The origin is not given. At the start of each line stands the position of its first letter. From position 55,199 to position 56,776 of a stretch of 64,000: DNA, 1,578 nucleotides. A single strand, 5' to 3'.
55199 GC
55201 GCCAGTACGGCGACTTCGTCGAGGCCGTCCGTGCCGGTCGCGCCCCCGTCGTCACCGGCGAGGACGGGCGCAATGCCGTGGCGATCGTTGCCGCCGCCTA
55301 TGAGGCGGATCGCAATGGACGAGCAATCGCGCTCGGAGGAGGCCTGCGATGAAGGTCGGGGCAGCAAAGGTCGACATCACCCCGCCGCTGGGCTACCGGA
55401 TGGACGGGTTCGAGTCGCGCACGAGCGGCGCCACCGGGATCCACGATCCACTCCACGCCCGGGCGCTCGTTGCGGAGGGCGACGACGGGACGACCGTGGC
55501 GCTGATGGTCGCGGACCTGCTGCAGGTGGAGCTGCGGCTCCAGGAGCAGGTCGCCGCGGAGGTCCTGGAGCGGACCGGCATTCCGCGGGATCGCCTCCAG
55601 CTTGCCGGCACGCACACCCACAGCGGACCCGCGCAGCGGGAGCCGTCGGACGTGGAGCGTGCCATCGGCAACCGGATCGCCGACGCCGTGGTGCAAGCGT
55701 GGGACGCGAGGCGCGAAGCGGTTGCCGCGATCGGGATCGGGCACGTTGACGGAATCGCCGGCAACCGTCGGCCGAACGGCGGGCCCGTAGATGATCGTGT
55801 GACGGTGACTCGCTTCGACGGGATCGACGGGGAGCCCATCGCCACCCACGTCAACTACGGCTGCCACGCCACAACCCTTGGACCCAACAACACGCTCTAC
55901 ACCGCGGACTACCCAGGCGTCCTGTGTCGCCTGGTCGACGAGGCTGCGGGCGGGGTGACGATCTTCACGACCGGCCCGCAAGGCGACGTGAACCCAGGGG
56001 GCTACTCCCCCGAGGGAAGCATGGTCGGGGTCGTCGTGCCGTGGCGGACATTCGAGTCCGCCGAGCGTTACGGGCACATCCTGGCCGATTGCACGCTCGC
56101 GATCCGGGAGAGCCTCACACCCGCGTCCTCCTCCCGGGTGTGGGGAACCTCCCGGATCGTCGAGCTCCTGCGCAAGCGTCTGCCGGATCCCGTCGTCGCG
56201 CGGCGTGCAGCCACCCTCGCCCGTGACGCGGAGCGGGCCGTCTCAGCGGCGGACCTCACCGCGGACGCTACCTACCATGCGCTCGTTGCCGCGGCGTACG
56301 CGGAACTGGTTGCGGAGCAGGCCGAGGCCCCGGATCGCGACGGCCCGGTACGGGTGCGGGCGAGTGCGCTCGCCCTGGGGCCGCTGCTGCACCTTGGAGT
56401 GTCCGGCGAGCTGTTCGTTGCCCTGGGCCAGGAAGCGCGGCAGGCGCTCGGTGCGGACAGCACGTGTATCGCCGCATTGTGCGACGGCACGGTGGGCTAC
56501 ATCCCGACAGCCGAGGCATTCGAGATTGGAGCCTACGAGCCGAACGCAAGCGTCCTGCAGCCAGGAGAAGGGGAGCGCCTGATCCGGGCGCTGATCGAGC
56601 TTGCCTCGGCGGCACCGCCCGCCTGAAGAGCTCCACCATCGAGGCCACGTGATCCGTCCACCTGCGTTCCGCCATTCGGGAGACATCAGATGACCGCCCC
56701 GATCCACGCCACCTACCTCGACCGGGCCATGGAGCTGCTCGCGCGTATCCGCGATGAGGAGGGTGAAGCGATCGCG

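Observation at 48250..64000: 16-kb carbohydrate island combining NagA/NagB-type enzymes with a DegT aminotransferase, a Gfo/Idh/MocA oxidoreductase, a ceramidase-like amidase, a LarA-like protein, cupins, an SDR and KdgK: a candidate undescribed amino-sugar or aminocyclitol catabolic pathway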

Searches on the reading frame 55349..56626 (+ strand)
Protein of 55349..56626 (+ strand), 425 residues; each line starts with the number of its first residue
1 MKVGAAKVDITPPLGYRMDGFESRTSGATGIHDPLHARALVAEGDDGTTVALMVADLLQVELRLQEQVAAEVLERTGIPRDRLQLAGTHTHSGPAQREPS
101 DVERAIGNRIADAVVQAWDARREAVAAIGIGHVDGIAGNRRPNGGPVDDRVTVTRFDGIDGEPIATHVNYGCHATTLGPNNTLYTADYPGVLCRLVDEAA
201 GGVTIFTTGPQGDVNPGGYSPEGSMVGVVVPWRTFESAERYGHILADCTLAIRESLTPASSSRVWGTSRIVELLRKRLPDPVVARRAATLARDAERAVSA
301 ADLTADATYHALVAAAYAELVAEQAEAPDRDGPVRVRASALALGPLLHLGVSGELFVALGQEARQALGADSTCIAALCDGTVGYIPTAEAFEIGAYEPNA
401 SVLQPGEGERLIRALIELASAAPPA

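Call 4: search_protein_families(library=pfam, proteins=[window:55349-56626:+])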
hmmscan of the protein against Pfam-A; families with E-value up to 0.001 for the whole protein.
window:55349-56626:+ (425 aa): 1 family
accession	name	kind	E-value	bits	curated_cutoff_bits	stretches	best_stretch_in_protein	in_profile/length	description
PF04734.18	Ceramidase_alk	-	2.1e-13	50.2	32.1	1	2-95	2-99/509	Neutral/alkaline non-lysosomal ceramidase, N-terminal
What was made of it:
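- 55349..56626 (+): Short neutral-ceramidase-like amidase (catalytic domain only, 425 aa), probably Zn-dependent. PF04734, residues 2-95 only (call 4).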

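Call 6: search_protein_families(library=ncbifam, proteins=[window:55349-56626:+], max_evalue=0.00001)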
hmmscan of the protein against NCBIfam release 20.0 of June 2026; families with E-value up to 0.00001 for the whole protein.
window:55349-56626:+ (425 aa): 0 families

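Call 9: search_solved_structures(query=window:55349-56626:+, max_evalue=0.01)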
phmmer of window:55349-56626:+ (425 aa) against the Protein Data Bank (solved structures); distinct sequences matched with E-value up to 0.01: 1.
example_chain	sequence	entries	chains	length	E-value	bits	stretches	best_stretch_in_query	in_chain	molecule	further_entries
4wgk_A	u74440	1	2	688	1.7e-06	30.3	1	3-96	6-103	Neutral ceramidase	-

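Call 14: find_homologous_proteins(query=window:55349-56626:+, max_evalue=1e-10)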
Query window:55349-56626:+ (425 aa): 428 proteins with E <= 1e-10 among 8000 candidates; the best 120 are listed.
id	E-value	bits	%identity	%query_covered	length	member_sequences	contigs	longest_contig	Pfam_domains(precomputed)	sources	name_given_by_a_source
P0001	3.3e-275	930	100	100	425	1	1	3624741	PF04734.19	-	-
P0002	5.1e-256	867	92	100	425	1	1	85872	PF04734.19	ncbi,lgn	-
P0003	2.8e-242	822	87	100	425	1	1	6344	PF04734.19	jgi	jgi:hypothetical protein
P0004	5.1e-240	814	86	100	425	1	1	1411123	PF04734.19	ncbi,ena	-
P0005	2.2e-237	806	85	100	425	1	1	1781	PF04734.19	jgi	-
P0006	1.0e-236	803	86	99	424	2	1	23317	PF04734.19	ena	-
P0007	2.8e-234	795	84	100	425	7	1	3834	PF04734.19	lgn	-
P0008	2.8e-233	792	85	96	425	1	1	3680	PF04734.19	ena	-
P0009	6.9e-233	791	84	100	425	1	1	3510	PF04734.19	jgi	jgi:neutral ceramidase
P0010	1.4e-230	783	83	100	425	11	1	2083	PF04734.19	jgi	jgi:neutral ceramidase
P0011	2.3e-228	776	83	100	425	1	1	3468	PF04734.19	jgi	jgi:neutral ceramidase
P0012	7.3e-225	764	81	100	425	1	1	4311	PF04734.19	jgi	jgi:hypothetical protein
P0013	9.9e-225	764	81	100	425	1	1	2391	PF04734.19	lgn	-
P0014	2.0e-220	750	81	100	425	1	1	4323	PF04734.19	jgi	jgi:neutral/alkaline ceramidase-like enzyme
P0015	8.9e-220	748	82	97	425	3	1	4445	PF04734.19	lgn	-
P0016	3.8e-219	746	80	100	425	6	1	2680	PF04734.19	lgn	-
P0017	2.3e-216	736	80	100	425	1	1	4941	PF04734.19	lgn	-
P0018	1.2e-215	734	79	100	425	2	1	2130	PF04734.19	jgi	-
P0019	1.7e-215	734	79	100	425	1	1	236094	PF04734.19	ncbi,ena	-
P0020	1.8e-215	733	78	100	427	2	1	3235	PF04734.19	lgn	-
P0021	3.5e-215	733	80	100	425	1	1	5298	PF04734.19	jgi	jgi:hypothetical protein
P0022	4.4e-215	732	78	100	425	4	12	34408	PF04734.19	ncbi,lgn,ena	-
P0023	6.1e-215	732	78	100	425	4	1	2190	PF04734.19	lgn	-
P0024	2.2e-214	730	78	100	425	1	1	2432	PF04734.19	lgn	-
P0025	8.4e-214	728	78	100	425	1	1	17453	PF04734.19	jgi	-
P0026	1.1e-213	728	77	100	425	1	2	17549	PF04734.19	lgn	-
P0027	3.0e-213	726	77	100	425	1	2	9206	PF04734.19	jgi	jgi:hypothetical protein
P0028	3.8e-213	726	77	100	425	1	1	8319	PF04734.19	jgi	jgi:hypothetical protein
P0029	5.4e-213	725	77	100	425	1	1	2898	PF04734.19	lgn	-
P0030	6.7e-213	725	78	97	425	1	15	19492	PF04734.19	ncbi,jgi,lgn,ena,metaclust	jgi:neutral ceramidase|metaclust:\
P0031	6.8e-213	725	79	96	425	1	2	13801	PF04734.19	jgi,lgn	jgi:neutral ceramidase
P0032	7.2e-213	725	77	100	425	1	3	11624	PF04734.19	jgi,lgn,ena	-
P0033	8.5e-213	725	77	97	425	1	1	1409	PF04734.19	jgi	-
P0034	1.0e-212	724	78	100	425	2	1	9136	PF04734.19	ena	-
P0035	1.2e-212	724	77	97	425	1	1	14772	PF04734.19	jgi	-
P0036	1.5e-212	724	79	96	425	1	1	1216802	PF04734.19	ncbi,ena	-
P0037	6.8e-212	722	77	97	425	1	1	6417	PF04734.19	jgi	jgi:neutral ceramidase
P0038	7.1e-212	722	79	100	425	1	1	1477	PF04734.19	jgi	-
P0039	7.3e-212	722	77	97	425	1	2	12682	PF04734.19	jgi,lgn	jgi:neutral ceramidase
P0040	1.3e-211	721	79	97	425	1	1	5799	PF04734.19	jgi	jgi:hypothetical protein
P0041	2.6e-211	720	77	100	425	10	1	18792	PF04734.19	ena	-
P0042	3.4e-211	719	78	100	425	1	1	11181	PF04734.19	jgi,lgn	jgi:hypothetical protein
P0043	6.6e-211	718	77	100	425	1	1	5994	PF04734.19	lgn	-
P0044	2.8e-210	716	78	100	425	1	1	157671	PF04734.19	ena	-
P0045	1.2e-209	714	77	100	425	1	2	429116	PF04734.19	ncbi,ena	-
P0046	1.2e-209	714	77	97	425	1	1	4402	PF04734.19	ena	-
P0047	1.8e-209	714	74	100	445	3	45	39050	PF04734.19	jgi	jgi:neutral ceramidase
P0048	2.0e-209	714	77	100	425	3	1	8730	PF04734.19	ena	-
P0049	3.2e-209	713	78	100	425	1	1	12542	PF04734.19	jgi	jgi:hypothetical protein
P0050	1.9e-208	710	76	100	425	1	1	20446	PF04734.19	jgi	jgi:neutral ceramidase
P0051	1.4e-207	708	77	100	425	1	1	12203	PF04734.19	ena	-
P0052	2.4e-207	707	76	100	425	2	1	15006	PF04734.19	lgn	-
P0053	3.2e-207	706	77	98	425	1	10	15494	PF04734.19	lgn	-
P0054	6.7e-207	705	76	100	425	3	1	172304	PF04734.19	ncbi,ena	-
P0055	1.5e-206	704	76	98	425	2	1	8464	PF04734.19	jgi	jgi:hypothetical protein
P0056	4.3e-206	703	76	100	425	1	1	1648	PF04734.19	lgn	-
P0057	1.4e-205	701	76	100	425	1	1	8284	PF04734.19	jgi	-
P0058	2.3e-205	700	76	100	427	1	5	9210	PF04734.19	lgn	-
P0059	3.6e-205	700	77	97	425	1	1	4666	PF04734.19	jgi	jgi:hypothetical protein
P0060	4.7e-205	699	76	100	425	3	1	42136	PF04734.19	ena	-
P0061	6.7e-205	699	75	100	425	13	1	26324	PF04734.19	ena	-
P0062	2.0e-204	697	75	100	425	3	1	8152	PF04734.19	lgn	-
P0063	4.3e-204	696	74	100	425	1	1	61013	PF04734.19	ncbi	-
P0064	6.0e-204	696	75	100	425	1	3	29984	PF04734.19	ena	-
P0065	7.1e-204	695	74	100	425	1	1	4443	PF04734.19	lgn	-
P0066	1.1e-203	695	74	98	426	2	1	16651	PF04734.19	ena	-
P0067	1.2e-203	695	75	100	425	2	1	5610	PF04734.19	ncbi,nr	ncbi:MAG: neutral/alkaline non-lysosomal ceramidase N-terminal domain-containing protein [Chloroflex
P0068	2.0e-203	694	74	100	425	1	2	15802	PF04734.19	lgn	-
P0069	1.1e-202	691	74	97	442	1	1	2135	PF04734.19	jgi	jgi:hypothetical protein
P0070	1.2e-202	691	76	96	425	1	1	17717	PF04734.19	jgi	jgi:hypothetical protein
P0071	1.7e-202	691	74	100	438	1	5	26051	PF04734.19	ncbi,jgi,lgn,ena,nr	ncbi:MAG TPA: neutral/alkaline non-lysosomal ceramidase N-terminal domain-containing protein [Candid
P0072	1.8e-202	691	75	100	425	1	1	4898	PF04734.19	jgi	jgi:hypothetical protein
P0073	1.9e-202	691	75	100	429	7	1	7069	PF04734.19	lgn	-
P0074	2.3e-202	690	75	100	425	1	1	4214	PF04734.19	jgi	jgi:hypothetical protein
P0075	4.5e-202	689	75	100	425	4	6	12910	PF04734.19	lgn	-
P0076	1.9e-201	687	74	97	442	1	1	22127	PF04734.19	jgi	jgi:neutral ceramidase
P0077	2.1e-201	687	75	100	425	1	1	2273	PF04734.19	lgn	-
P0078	2.6e-201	687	76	100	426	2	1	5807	PF04734.19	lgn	-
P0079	2.7e-201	687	74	98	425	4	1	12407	PF04734.19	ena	-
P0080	3.1e-201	687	73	100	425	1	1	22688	PF04734.19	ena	-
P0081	3.3e-201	686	75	100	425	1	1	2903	PF04734.19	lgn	-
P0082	4.2e-201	686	73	100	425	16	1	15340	PF04734.19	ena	-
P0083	1.8e-200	684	73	99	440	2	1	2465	PF04734.19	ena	-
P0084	2.8e-200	683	74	100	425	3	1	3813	PF04734.19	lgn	-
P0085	4.5e-200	683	74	97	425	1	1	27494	PF04734.19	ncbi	ncbi:MAG: neutral/alkaline non-lysosomal ceramidase N-terminal domain-containing protein [Candidatus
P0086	7.1e-200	682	74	100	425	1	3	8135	PF04734.19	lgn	-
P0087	7.3e-200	682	75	97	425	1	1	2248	PF04734.19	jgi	jgi:hypothetical protein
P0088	1.9e-199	681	74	100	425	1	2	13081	PF04734.19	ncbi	-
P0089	4.0e-199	680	73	100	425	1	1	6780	PF04734.19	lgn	-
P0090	8.7e-199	679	73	100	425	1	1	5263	PF04734.19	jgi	jgi:hypothetical protein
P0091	1.1e-198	678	74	100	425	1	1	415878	PF04734.19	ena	-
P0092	1.5e-198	678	73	96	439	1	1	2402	PF04734.19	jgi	jgi:neutral/alkaline ceramidase-like enzyme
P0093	3.2e-198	677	75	99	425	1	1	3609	PF04734.19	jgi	jgi:hypothetical protein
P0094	4.5e-198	676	73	100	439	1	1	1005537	PF04734.19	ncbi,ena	-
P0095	4.9e-197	673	72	100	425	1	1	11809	PF04734.19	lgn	-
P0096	1.0e-195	668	73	97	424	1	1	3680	PF04734.19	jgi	jgi:hypothetical protein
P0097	1.2e-195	668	71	100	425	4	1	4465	PF04734.19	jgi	jgi:hypothetical protein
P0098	1.6e-195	668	71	96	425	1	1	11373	PF04734.19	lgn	-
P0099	1.6e-195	668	73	100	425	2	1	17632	PF04734.19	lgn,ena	-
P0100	2.1e-195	667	72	100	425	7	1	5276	PF04734.19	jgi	-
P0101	2.6e-195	667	71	100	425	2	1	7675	PF04734.19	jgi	jgi:neutral ceramidase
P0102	1.9e-194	664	72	100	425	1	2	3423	PF04734.19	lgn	-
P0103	3.3e-194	663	71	100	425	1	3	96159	PF04734.19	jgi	jgi:neutral ceramidase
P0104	1.1e-193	662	72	98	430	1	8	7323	PF04734.19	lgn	-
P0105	1.3e-193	661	72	97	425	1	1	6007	PF04734.19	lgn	-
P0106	1.9e-193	661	72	100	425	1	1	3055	PF04734.19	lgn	-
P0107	2.8e-193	660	71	100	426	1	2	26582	PF04734.19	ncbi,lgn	-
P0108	3.2e-193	660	75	94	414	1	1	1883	PF04734.19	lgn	-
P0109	3.3e-193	660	72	100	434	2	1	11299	PF04734.19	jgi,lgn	jgi:hypothetical protein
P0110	5.8e-193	659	71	100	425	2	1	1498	PF04734.19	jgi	jgi:neutral ceramidase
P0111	6.2e-193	659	79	88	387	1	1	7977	PF04734.19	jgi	jgi:hypothetical protein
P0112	1.2e-192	658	71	100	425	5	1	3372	PF04734.19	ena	-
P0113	4.0e-192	657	72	98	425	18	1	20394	PF04734.19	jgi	jgi:neutral ceramidase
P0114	6.0e-192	656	70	100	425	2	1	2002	PF04734.19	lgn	-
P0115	7.9e-192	656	71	99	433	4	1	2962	PF04734.19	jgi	jgi:neutral ceramidase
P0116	1.2e-191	655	71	100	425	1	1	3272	PF04734.19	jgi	jgi:hypothetical protein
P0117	1.7e-191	654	72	96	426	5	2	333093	PF04734.19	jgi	jgi:neutral ceramidase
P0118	2.2e-191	654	75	93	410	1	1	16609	PF04734.19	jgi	-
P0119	8.5e-191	652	70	100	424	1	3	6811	PF04734.19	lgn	-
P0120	1.6e-190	651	71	100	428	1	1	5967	PF04734.19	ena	-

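Call 16: find_related_loci(query=A1, collection=genome_contigs, flank=10000)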
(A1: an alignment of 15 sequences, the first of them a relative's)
Query A1 (425 aa) in genome_contigs; peptide patterns used: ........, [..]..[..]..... (x = any residue, [..] = any of these).
70 stretches matched a pattern; 42 encode a relative of the query (tblastn E <= 1e-3); 41 distinct loci.
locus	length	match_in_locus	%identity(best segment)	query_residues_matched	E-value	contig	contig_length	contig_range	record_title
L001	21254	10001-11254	86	1-418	0e+0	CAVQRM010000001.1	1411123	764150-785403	MAG: uncultured Chloroflexia bacterium isolate MFD09779.bin.2.225 genome assembly, contig: contig_14328, whole genome sh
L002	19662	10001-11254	78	1-418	0e+0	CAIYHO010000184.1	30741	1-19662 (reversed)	MAG: uncultured Chloroflexi bacterium isolate KTt_bin-0728 genome assembly, contig: bin-0728:184/308, whole genome shotg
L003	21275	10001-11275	77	1-425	0e+0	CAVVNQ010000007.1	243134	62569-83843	MAG: uncultured Chloroflexia bacterium isolate MFD05684.bin.3.391 genome assembly, contig: contig_26790, whole genome sh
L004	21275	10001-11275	77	1-425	0e+0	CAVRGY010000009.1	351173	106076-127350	MAG: uncultured Chloroflexia bacterium isolate MFD05442.bin.2.302 genome assembly, contig: contig_23303, whole genome sh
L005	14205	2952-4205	77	1-418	0e+0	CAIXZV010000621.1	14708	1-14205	MAG: uncultured Chloroflexi bacterium isolate Umea1p4_bin-051 genome assembly, contig: bin-051:621/638, whole genome sho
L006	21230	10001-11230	79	1-410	0e+0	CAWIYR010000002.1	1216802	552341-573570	MAG: uncultured Chloroflexia bacterium isolate MFD05942.bin.2.302 genome assembly, contig: contig_17094, whole genome sh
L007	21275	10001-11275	74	1-425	0e+0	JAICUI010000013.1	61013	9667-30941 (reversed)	MAG: Chloroflexota bacterium isolate GZL_ISSM_2_bin.72 k141_557293_length_61013_cov_14.9344, whole genome shotgun sequen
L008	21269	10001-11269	77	1-423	0e+0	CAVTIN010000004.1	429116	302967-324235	MAG: uncultured Chloroflexia bacterium isolate MFD05684.bin.3.180 genome assembly, contig: contig_26786, whole genome sh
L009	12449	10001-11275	74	1-425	0e+0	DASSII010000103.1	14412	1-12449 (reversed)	MAG TPA_asm: Candidatus Limnocylindrales bacterium isolate SMAG_U1083 k141_1132120, whole genome shotgun sequence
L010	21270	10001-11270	83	1-423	0e+0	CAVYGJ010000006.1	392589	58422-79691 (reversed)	MAG: uncultured Chloroflexia bacterium isolate MFD00392.bin.2.363 genome assembly, contig: contig_3678, whole genome sho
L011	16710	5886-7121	74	1-412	0e+0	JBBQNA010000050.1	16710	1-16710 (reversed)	MAG: Candidatus Limnocylindrales bacterium isolate Co_metawrap_349 Cmw_349_k141_10330683_length_16710_cov_11.9947, whole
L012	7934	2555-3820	75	1-422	0e+0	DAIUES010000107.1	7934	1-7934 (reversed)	MAG TPA_asm: Candidatus Limnocylindrales bacterium isolate CTOTU27539 NODE_1928_length_7934_cov_3.690443, whole genome s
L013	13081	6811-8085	74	1-425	0e+0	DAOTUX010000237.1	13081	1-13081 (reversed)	MAG TPA_asm: Chloroflexota bacterium isolate F3_94 k223_90599, whole genome shotgun sequence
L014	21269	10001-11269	73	1-423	0e+0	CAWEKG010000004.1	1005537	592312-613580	MAG: uncultured Chloroflexia bacterium isolate MFD05942.bin.3.126 genome assembly, contig: contig_48034, whole genome sh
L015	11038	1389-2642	70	1-418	0e+0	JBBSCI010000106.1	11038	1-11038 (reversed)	MAG: Candidatus Limnocylindrales bacterium isolate metawrap_la6_14 metawrap_la6_14_K_1430440_L_11038_cov_11.2525, whole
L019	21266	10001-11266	67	1-422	3e-177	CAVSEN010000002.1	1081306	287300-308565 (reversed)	MAG: uncultured Chloroflexia bacterium isolate MFD01872.bin.2.209 genome assembly, contig: contig_63779, whole genome sh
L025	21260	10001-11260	66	1-418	2e-171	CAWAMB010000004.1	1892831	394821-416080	MAG: uncultured Chloroflexia bacterium isolate MFD01916.bin.2.21 genome assembly, contig: contig_7728, whole genome shot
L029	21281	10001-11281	66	1-423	2e-172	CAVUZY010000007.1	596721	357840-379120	MAG: uncultured Chloroflexia bacterium isolate MFD04212.bin.2.6 genome assembly, contig: contig_6932, whole genome shotg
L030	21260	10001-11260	92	1-420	0e+0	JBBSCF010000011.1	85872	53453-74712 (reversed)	MAG: Candidatus Limnocylindrales bacterium isolate La6_metabat2.260 La6_metabat2.260_K_1976208_L_85872_cov_25.5529, whol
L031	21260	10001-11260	57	1-421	1e-142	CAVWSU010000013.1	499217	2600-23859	MAG: uncultured Chloroflexia bacterium isolate MFD01299.bin.2.23 genome assembly, contig: contig_58006, whole genome sho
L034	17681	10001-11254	53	1-420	2e-125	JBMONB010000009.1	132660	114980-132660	MAG: Bacillota bacterium isolate Betzabe_MAG065 MAG065_9, whole genome shotgun sequence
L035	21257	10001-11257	63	1-419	2e-160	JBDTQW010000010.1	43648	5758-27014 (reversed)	MAG: Chloroflexota bacterium isolate cluster3_bin.231 NODE_2186_length_43648_cov_8.512215, whole genome shotgun sequence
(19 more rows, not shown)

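Call 33: search_protein_families(library=pfam, proteins=[L034:1137-2162:-, L034:11269-12696:+, L034:12749-13924:-, L034:14204-15826:-, L034:16569-17519:+, L031:1127-2197:-, L031:2425-3399:+, L031:13547-14566:+, L031:17513-18106:+, L031:19023-20219:-], max_evalue=0.00001)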
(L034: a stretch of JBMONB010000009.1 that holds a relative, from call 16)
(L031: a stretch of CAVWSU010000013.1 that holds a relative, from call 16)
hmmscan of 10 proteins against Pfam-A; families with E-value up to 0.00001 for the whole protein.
L034:1137-2162:- (341 aa): 4 families
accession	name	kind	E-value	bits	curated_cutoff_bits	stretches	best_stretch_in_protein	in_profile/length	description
PF13377.12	Peripla_BP_3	-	4.1e-35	121.7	26.5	1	174-330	2-166/167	Periplasmic binding protein-like domain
PF00532.27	Peripla_BP_1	-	2.3e-30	106.5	22.2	1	64-322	1-274/281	Periplasmic binding proteins and sugar binding domain of LacI family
PF13407.12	Peripla_BP_4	-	1.6e-26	93.8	35.1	1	68-313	2-256/258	Periplasmic binding protein domain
PF00356.27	LacI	-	1.9e-12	47.2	27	1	8-52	1-45/46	Bacterial regulatory proteins, lacI family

L034:11269-12696:+ (475 aa): 1 family
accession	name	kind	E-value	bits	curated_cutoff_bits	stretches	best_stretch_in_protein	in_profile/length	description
PF07221.17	GlcNAc_2-epim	-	1.5e-08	34.7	23.4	1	180-426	88-315/347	N-acylglucosamine 2-epimerase (GlcNAc 2-epimerase)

L034:12749-13924:- (391 aa): 2 families
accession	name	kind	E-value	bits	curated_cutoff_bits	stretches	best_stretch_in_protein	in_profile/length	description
PF00155.27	Aminotran_1_2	-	9.3e-72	242.6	19.7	1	34-380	2-361/361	Aminotransferase class I and II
PF01041.23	DegT_DnrJ_EryC1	-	2.2e-06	27.6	19.8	1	96-205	43-145/360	DegT/DnrJ/EryC1/StrS aminotransferase family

L034:14204-15826:- (540 aa): 1 family
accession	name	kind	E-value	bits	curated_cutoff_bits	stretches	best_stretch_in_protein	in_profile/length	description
PF00118.29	Cpn60_TCP1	-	2.9e-79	267.5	34.3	1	23-524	1-489/490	TCP-1/cpn60 chaperonin family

L034:16569-17519:+ (316 aa): 0 families

L031:1127-2197:- (356 aa): 5 families
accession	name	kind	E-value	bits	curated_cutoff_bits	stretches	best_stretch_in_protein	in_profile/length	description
PF13377.12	Peripla_BP_3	-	5.4e-44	150.7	26.5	1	175-338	1-167/167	Periplasmic binding protein-like domain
PF00532.27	Peripla_BP_1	-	2.8e-30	106.2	22.2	1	67-333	2-278/281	Periplasmic binding proteins and sugar binding domain of LacI family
PF00356.27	LacI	-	5.9e-15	55.2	27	1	9-55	1-46/46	Bacterial regulatory proteins, lacI family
PF13407.12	Peripla_BP_4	-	9e-06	25.9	35.1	0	69-285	1-220/258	Periplasmic binding protein domain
PF13560.12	HTH_31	-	9.9e-06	26.2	27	0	5-57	12-61/64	Helix-turn-helix domain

L031:2425-3399:+ (324 aa): 1 family
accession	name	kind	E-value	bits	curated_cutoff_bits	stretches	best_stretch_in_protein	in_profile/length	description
PF00296.26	Bac_luciferase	-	2.2e-39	136.1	27.9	1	16-250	21-246/314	Luciferase-like monooxygenase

L031:13547-14566:+ (339 aa): 3 families
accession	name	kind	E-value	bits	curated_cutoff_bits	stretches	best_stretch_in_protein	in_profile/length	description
PF03446.21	NAD_binding_2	-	5.4e-36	124.5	21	1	2-154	1-153/161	NAD binding domain of 6-phosphogluconate dehydrogenase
PF00393.24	6PGD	-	1.5e-19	70.9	27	1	186-214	1-29/290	6-phosphogluconate dehydrogenase, C-terminal domain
PF03807.23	F420_oxidored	-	6.8e-07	30.2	21.6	1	2-93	1-90/94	NADP oxidoreductase coenzyme F420-dependent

L031:17513-18106:+ (197 aa): 1 family
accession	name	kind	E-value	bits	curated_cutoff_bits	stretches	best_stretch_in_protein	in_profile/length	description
PF01636.29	APH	-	1.8e-11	44.7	23.2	1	45-133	134-225/239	Phosphotransferase enzyme family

L031:19023-20219:- (398 aa): 3 families
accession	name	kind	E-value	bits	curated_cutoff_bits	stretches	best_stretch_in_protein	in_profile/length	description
PF07730.19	HisKA_3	-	9.2e-18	65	24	1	183-248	1-66/68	Histidine kinase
PF02518.31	HATPase_c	-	5.3e-10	40.2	26.4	1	294-387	2-109/111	Histidine kinase-, DNA gyrase B-, and HSP90-like ATPase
PF23539.1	DUF7134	-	1.1e-09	38.6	27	1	14-165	5-155/155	Domain of unknown function (DUF7134)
